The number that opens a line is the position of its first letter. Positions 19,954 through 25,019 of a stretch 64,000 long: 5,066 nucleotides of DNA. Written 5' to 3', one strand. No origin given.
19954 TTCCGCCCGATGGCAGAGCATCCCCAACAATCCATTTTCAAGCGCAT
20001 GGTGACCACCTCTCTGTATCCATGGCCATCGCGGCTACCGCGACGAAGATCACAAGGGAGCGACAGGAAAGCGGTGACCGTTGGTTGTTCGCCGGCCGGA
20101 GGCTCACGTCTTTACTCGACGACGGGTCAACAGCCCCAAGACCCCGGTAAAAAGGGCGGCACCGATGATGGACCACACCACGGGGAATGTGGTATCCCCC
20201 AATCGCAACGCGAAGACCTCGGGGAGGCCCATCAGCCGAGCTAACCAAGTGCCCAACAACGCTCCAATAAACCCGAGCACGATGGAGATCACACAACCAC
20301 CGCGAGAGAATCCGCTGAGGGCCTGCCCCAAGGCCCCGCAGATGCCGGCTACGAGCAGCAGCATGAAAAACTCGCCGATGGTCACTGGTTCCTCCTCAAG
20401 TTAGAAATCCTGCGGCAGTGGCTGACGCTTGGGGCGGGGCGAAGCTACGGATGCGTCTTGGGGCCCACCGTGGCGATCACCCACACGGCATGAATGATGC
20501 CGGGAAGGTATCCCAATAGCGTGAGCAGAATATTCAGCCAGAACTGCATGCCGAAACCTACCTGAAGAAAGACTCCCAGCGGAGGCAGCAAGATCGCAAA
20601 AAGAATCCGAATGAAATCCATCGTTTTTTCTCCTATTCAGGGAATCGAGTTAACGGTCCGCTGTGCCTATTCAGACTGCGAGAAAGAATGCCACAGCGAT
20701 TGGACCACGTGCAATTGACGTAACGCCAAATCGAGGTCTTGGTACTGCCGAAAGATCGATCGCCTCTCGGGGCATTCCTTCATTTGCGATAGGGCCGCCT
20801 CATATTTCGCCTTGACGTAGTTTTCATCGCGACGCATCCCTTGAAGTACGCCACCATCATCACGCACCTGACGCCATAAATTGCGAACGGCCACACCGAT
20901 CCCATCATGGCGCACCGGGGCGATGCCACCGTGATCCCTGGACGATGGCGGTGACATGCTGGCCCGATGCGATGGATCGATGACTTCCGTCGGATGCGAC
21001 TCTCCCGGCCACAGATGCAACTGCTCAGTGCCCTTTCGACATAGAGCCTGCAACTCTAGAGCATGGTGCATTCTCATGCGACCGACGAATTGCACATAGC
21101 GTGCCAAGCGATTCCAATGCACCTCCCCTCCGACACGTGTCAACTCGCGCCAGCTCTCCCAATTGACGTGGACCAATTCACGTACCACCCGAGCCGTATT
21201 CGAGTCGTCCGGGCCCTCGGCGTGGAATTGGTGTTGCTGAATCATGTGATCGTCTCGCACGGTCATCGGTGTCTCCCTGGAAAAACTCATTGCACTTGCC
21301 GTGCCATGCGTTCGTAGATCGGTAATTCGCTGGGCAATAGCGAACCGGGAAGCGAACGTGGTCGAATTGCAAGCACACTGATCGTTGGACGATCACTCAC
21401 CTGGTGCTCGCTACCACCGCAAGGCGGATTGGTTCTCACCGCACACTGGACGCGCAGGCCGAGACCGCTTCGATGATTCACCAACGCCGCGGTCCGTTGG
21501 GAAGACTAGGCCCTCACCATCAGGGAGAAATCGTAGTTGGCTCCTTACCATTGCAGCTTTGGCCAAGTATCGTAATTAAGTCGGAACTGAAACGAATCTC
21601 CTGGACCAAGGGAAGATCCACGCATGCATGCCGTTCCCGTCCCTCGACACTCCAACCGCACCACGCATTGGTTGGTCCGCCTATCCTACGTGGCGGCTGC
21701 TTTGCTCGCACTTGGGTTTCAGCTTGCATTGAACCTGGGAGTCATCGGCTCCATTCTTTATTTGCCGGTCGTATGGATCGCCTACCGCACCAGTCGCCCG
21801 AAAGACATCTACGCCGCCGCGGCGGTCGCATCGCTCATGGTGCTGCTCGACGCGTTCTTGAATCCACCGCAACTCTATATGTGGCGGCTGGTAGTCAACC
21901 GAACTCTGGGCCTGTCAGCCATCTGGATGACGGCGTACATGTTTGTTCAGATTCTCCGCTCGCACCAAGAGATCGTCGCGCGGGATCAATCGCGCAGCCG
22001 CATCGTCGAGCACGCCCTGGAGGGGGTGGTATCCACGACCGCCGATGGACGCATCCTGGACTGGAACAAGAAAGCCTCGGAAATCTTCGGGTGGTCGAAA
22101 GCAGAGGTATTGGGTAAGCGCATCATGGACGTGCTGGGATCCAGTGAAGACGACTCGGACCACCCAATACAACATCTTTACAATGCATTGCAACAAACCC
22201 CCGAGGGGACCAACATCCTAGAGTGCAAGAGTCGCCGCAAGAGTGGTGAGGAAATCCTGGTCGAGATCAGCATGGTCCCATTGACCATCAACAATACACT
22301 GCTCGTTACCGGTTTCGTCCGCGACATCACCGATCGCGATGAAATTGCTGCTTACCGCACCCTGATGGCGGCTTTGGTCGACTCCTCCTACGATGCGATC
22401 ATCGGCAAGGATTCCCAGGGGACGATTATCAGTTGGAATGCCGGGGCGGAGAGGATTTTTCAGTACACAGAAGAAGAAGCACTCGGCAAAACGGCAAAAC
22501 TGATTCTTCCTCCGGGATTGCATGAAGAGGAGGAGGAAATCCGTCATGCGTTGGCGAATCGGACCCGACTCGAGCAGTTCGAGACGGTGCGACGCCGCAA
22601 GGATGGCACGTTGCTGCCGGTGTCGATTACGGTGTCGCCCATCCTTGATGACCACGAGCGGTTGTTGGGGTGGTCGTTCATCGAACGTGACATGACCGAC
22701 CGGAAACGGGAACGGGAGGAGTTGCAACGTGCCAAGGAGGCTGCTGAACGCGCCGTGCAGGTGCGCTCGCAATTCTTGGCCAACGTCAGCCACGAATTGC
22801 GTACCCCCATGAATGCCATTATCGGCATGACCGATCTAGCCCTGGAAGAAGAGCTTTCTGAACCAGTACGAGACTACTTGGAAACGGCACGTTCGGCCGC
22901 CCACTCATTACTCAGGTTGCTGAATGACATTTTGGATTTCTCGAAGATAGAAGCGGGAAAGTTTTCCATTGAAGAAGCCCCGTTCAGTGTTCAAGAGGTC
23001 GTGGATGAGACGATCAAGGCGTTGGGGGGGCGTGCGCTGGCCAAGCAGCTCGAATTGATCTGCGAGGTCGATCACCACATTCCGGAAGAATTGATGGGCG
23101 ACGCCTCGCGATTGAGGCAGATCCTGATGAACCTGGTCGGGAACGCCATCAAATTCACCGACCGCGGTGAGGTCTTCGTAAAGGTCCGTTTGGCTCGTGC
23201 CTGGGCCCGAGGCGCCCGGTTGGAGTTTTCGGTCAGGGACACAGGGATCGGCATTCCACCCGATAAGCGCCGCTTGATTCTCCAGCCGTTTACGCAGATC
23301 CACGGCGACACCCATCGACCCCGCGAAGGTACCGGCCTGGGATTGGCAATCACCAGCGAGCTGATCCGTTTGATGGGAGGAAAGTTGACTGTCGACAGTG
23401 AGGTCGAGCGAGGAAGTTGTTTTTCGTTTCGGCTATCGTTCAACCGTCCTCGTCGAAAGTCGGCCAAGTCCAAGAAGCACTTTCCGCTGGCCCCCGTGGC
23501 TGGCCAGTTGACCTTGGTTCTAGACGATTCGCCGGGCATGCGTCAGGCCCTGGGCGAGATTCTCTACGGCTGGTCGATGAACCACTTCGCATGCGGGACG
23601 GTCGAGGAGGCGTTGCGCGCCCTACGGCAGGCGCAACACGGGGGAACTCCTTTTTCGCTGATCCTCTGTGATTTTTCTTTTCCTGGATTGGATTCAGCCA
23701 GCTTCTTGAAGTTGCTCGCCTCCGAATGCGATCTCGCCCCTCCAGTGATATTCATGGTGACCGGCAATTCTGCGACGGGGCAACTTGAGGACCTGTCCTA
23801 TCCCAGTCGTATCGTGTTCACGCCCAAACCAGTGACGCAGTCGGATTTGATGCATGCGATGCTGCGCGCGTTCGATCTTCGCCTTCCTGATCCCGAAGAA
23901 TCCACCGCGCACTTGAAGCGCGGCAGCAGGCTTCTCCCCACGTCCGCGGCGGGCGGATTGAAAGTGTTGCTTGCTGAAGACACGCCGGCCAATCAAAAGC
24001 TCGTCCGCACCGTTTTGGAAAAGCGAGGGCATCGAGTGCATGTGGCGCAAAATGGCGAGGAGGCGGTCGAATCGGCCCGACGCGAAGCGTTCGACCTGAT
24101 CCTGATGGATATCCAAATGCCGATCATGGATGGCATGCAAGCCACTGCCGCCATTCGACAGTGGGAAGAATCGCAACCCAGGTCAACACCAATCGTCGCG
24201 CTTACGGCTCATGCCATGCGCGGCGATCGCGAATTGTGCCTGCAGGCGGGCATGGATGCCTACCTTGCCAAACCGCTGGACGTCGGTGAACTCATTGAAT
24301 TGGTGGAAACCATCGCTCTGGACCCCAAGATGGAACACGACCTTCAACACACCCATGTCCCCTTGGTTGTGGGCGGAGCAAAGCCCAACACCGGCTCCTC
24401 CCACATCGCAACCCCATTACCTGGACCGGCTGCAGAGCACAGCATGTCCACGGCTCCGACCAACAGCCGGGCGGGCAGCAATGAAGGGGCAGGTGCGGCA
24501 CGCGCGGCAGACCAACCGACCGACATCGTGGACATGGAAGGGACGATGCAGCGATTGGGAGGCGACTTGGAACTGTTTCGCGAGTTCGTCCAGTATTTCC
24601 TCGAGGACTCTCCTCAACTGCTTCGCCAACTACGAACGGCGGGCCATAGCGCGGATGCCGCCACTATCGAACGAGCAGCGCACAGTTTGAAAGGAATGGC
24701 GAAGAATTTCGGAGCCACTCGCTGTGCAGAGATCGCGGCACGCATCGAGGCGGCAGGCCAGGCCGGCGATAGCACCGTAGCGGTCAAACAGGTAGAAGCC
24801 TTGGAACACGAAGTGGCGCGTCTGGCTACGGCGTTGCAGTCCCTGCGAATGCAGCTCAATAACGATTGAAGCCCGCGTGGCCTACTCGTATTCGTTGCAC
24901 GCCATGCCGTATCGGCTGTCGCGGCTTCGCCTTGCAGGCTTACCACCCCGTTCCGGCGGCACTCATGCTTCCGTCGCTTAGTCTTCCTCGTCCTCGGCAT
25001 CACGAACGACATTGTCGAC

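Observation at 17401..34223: Candidate sigma-54-driven general/osmotic stress regulon with its own phosphorelay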

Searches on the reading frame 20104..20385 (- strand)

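Call 5: search_protein_families(library=pfam, proteins=[window:20104-20385:-], max_evalue=0.01)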
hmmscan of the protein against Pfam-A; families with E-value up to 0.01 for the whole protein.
window:20104-20385:- (93 aa): 1 family
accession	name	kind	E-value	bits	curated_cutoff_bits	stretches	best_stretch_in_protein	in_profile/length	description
PF04226.18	Transgly_assoc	-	5.6e-06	26.9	25.3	1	35-88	1-49/49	Transglycosylase associated protein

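Call 38: search_protein_families(library=ncbifam, proteins=[window:20104-20385:-], max_evalue=0.01)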
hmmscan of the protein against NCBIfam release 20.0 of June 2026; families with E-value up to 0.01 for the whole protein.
window:20104-20385:- (93 aa): 1 family
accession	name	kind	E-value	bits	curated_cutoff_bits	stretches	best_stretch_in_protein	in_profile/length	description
NF007771.0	PRK10457.1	equivalog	1.9e-05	25.1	129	1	3-75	3-73/82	hypothetical protein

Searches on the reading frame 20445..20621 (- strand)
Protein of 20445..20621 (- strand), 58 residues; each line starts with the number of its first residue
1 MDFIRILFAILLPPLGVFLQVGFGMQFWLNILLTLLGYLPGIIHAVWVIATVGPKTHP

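Call 5: search_protein_families(library=pfam, proteins=[window:20445-20621:-], max_evalue=0.01)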
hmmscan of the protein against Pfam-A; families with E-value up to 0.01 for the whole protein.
window:20445-20621:- (58 aa): 1 family
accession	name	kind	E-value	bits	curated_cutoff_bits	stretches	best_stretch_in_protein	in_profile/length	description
PF01679.22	Pmp3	-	1.5e-23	83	22.9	1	2-49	1-48/49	Proteolipid membrane potential modulator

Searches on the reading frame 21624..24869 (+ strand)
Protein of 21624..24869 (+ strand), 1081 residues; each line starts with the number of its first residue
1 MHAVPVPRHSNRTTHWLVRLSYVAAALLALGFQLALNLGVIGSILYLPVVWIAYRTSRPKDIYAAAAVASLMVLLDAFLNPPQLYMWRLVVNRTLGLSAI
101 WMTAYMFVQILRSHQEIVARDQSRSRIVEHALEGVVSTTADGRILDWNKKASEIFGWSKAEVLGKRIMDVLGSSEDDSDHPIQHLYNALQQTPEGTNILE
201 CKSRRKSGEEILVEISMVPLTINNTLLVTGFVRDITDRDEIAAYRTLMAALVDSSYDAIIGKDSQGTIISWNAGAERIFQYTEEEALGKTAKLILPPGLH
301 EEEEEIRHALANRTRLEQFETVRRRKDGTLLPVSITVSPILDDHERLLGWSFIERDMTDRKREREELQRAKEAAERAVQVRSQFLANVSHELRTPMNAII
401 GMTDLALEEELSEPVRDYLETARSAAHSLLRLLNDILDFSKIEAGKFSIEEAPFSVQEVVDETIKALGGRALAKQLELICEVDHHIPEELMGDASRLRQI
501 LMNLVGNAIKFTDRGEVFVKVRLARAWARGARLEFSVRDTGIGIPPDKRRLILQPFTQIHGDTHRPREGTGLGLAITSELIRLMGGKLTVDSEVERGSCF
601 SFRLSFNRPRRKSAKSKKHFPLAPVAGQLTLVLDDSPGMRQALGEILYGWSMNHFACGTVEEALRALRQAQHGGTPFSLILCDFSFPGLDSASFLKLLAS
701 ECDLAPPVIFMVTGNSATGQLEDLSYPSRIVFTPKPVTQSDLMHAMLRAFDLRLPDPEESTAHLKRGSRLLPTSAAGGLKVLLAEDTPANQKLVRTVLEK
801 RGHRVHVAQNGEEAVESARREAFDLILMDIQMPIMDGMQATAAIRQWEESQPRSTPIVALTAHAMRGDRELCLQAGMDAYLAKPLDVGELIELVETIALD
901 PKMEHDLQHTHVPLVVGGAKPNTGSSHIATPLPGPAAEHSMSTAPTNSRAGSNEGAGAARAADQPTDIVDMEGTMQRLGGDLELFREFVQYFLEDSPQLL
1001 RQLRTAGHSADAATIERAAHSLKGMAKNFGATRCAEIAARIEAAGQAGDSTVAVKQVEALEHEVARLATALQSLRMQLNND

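Call 5: search_protein_families(library=pfam, proteins=[window:21624-24869:+], max_evalue=0.01)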
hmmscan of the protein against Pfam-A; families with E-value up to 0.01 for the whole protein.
window:21624-24869:+ (1081 aa): 11 families
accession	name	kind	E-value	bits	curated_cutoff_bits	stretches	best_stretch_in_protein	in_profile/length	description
PF00072.30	Response_reg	-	3.6e-38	130.6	30.2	2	781-894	1-110/111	Response regulator receiver domain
PF13426.13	PAS_9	-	1.2e-32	112.7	27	2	258-359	3-103/103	PAS domain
PF00989.32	PAS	-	5.9e-32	110.5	22.6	2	247-356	2-112/113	PAS fold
PF02518.31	HATPase_c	-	3.8e-29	101.8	26.4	1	492-606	1-109/111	Histidine kinase-, DNA gyrase B-, and HSP90-like ATPase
PF08448.16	PAS_4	-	5.8e-29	101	23.1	2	252-362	1-110/110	PAS fold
PF00512.31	HisKA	-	4.2e-22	78.4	26.9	1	381-445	2-66/66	His Kinase A (phospho-acceptor) domain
PF01627.28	Hpt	-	5e-16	59.1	24.6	1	987-1069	1-83/84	Hpt domain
PF13188.13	PAS_8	-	3.6e-12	46.2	21.8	2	126-178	5-54/65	PAS domain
PF08447.18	PAS_3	-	2.2e-11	44.3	25.6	1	268-350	1-85/89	PAS fold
PF24820.1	Diguanyl_cycl_sensor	-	0.0013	19.1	28.1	0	128-229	2-105/109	Diguanylate cyclase-like sensor domain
PF23198.2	PDE8A_N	-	0.0033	17.8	29.6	1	794-871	26-102/147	PDE8A-like, N-terminal domain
